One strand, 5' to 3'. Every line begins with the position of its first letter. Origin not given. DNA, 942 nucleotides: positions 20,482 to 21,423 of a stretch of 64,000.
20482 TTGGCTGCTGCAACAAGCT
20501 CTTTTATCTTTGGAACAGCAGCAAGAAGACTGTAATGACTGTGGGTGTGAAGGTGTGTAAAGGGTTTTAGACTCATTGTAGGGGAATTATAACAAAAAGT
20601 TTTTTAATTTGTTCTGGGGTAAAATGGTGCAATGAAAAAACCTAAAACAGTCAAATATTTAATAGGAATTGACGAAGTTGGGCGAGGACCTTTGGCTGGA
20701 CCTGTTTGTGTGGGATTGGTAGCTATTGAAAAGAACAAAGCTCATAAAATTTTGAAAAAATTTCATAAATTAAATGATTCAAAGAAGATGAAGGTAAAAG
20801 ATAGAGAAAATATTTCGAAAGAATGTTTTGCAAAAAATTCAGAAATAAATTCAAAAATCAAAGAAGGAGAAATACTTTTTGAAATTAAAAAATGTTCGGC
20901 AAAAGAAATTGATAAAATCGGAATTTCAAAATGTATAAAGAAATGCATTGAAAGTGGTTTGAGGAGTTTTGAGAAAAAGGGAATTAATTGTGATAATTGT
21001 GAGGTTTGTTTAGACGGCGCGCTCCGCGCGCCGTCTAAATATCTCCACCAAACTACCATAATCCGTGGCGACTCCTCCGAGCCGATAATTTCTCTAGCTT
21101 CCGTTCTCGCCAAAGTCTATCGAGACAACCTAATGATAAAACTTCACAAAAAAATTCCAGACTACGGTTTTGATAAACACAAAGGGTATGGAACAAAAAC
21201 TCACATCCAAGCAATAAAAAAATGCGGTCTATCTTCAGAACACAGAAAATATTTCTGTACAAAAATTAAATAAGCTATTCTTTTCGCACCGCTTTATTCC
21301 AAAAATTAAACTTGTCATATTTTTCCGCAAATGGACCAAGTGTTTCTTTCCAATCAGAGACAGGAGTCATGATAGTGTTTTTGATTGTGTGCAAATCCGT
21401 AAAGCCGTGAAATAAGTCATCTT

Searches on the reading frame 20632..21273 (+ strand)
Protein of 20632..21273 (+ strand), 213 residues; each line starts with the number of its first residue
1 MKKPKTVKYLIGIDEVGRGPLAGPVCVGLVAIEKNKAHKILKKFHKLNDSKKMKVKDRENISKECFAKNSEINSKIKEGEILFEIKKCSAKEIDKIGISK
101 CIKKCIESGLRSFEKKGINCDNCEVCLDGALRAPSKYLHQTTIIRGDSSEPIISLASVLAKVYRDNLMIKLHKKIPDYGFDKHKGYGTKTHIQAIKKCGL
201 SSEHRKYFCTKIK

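Call 10: search_protein_families(library=pfam, proteins=[window:20632-21273:+], max_evalue=0.00001)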
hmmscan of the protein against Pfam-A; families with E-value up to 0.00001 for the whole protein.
window:20632-21273:+ (213 aa): 1 family
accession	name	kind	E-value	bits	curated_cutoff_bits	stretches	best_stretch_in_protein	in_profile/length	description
PF01351.25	RNase_HII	-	9.5e-35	120.7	25.8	1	11-210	1-198/199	Ribonuclease HII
